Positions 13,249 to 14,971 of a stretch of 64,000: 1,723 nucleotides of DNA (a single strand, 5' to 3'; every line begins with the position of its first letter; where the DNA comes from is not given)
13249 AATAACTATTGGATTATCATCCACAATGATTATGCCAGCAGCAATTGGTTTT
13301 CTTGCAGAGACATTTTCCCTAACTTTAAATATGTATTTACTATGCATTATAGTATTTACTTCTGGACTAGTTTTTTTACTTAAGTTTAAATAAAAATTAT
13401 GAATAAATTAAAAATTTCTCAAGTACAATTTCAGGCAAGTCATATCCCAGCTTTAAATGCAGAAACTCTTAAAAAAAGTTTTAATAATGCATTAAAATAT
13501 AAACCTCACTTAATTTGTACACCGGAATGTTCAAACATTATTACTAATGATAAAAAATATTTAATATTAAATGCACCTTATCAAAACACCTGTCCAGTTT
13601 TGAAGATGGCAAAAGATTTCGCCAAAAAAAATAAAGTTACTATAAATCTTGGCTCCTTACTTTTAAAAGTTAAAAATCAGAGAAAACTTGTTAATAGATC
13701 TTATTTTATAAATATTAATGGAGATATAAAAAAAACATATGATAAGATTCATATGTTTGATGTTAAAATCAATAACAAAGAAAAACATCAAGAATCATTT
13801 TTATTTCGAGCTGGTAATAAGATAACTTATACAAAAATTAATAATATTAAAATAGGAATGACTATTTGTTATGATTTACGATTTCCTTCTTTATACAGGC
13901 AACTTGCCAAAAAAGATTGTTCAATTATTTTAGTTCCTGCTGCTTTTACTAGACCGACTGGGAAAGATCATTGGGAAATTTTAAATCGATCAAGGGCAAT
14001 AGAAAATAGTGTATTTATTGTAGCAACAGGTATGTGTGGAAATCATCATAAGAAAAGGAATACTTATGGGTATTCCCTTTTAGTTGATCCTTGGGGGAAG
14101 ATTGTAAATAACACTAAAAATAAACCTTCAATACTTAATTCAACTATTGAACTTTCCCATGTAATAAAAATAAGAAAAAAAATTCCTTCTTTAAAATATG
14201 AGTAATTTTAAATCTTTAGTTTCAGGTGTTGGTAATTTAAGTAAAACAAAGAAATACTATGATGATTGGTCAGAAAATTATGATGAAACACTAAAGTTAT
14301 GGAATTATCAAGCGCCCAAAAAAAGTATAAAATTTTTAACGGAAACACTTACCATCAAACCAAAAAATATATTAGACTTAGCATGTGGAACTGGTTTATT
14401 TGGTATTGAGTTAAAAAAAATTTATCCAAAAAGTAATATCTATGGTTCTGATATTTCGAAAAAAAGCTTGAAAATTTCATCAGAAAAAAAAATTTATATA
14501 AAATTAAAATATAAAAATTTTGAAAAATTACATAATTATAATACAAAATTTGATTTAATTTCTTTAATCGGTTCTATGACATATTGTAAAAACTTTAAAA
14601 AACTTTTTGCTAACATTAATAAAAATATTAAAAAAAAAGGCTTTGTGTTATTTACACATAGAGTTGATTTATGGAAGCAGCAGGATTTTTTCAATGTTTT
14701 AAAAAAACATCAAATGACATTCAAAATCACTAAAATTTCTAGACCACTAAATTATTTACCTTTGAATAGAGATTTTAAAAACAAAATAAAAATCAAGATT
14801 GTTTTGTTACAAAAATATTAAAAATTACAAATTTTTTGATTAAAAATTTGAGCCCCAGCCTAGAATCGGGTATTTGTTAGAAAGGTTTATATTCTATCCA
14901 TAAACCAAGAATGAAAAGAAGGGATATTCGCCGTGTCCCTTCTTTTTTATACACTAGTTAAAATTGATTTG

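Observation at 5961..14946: ATPase-less, regulator-less ABC / ARH-hydrolase / AKR / MFS gene string ending at one terminator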

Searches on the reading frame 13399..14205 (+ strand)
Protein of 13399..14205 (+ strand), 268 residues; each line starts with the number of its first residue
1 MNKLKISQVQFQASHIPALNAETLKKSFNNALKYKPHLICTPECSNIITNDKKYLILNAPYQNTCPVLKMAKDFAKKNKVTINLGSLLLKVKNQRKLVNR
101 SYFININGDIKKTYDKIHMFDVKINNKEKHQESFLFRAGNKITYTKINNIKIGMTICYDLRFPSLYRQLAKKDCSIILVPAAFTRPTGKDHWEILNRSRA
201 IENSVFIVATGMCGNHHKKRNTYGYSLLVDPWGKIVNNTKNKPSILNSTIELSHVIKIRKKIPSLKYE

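Call 3: search_protein_families(library=pfam, proteins=[window:13399-14205:+], max_evalue=0.001)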
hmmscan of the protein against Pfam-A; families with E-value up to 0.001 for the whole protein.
window:13399-14205:+ (268 aa): 1 family
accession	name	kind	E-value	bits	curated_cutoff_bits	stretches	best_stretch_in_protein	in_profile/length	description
PF00795.27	CN_hydrolase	-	3e-43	148.4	23.2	1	20-259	17-255/256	Carbon-nitrogen hydrolase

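Call 4: search_protein_families(library=ncbifam, proteins=[window:13399-14205:+], max_evalue=0.001)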
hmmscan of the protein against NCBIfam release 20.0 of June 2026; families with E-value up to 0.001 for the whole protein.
window:13399-14205:+ (268 aa): 10 families
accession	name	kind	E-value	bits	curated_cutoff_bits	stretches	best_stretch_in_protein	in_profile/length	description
NF043013.1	DeGluthAmidYersProt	equivalog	2.8e-56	190.7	500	1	32-267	31-267/278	deaminated glutathione amidase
NF033621.1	de_GSH_amidase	exception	5.2e-37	127.6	355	1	7-266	3-251/260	deaminated glutathione amidase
NF007757.0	PRK10438.1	equivalog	7.3e-20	71.3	249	1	72-265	67-247/256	amidohydrolase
TIGR03381.1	agmatine_aguB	equivalog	9.1e-20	71.1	410.25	1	5-261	2-264/279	N-carbamoylputrescine amidase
TIGR00546.1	lnt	equivalog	2.7e-15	56.5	132.9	1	21-209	184-379/395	apolipoprotein N-acyltransferase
NF010588.0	PRK13981.1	equivalog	1.2e-13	50.3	479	1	4-240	7-233/546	NAD+ synthase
NF009803.0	PRK13287.1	equivalog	8.7e-11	41.2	406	1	37-248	54-255/333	formamidase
NF040852.1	nitrile_Arch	equivalog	1.3e-10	40.9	500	1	69-240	69-224/262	nitrilase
NF009802.0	PRK13286.1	equivalog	3.7e-05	22.8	427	1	97-259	115-267/345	aliphatic amidase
NF007518.0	PRK10124.1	equivalog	0.00069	18.5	684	1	141-187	199-245/464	undecaprenyl-phosphate glucose phosphotransferase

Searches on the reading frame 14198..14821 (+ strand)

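Call 3: search_protein_families(library=pfam, proteins=[window:14198-14821:+], max_evalue=0.001)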
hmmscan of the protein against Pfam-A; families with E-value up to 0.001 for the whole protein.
window:14198-14821:+ (207 aa): 8 families
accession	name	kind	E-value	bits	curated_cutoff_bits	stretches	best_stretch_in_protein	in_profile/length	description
PF13847.12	Methyltransf_31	-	1.4e-12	48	27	1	56-156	5-113/145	Methyltransferase domain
PF13489.12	Methyltransf_23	-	2.1e-12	47.5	27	1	42-153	11-117/164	Methyltransferase domain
PF13649.12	Methyltransf_25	-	5.4e-12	46.7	27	1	58-148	1-97/97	Methyltransferase domain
PF08241.18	Methyltransf_11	-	1.1e-09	39.2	21.2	1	59-152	1-95/95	Methyltransferase domain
PF08242.18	Methyltransf_12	-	2.6e-09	38.2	30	1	59-149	1-97/98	Methyltransferase domain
PF05175.20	MTS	-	1e-07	32.2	23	1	45-102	21-79/170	Methyltransferase small domain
PF10294.15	Methyltransf_16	-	1.1e-07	32.2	21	1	49-170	41-173/174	Lysine methyltransferase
PF01209.24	Ubie_methyltran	-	1.9e-06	27.8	20.1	1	16-149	8-148/233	ubiE/COQ5 methyltransferase family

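Call 4: search_protein_families(library=ncbifam, proteins=[window:14198-14821:+], max_evalue=0.001)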
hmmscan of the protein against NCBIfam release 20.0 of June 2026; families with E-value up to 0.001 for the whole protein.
window:14198-14821:+ (207 aa): 20 families
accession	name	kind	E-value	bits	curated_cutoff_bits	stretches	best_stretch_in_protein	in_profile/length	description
TIGR02072.1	BioC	equivalog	5.5e-16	59.1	184.95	1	44-154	24-134/244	malonyl-ACP O-methyltransferase BioC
TIGR01934.1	MenG_MenH_UbiE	subfamily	1.2e-10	41.1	158.35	1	46-152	38-141/223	ubiquinone/menaquinone biosynthesis methyltransferase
NF001244.0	PRK00216.1-5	equivalog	9e-09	35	216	1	46-150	40-151/236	bifunctional demethylmenaquinone methyltransferase/2-methoxy-6-polyprenyl-1,4-benzoquinol methylase UbiE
TIGR03534.1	RF_mod_PrmC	equivalog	1e-07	31.7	199.1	1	54-104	87-138/253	peptide chain release factor N(5)-glutamine methyltransferase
TIGR01983.1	UbiG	equivalog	5.6e-07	29.1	102.95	1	49-153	44-152/228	bifunctional 2-polyprenyl-6-hydroxyphenol methylase/3-demethylubiquinol 3-O-methyltransferase UbiG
NF008686.0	PRK11705.1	equivalog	1.9e-06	27.2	400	1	38-152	150-265/383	cyclopropane fatty acyl phospholipid synthase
NF008300.0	PRK11088.1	equivalog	2e-06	27.5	303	1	36-125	66-159/272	23S rRNA (guanine(745)-N(1))-methyltransferase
TIGR02021.1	BchM-ChlM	equivalog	3e-06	26.8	158.9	1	38-148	39-151/218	magnesium protoporphyrin IX methyltransferase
TIGR03533.1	L3_gln_methyl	equivalog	3.8e-06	26.4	229.7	1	52-97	119-164/284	50S ribosomal protein L3 N(5)-glutamine methyltransferase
TIGR02752.1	MenG_heptapren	equivalog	8.3e-06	25.5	419.85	1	17-149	7-146/231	demethylmenaquinone methyltransferase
TIGR00536.1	hemK_fam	subfamily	1.4e-05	24.3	115.5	1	56-98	116-158/286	HemK family protein methyltransferase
NF001785.0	PRK00517.2-2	equivalog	3e-05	23.3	188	1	49-144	140-223/282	50S ribosomal protein L11 methyltransferase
TIGR04345.1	ovoA_Cterm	equivalog_domain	3.5e-05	23.4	170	0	38-105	24-90/242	putative 4-mercaptohistidine N1-methyltransferase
NF011529.0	PRK14968.1-3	equivalog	8.1e-05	22.1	162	1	45-121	24-102/198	putative methyltransferase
NF007610.0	PRK10258.1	equivalog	0.00016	21.1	342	1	41-155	28-141/251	malonyl-ACP O-methyltransferase BioC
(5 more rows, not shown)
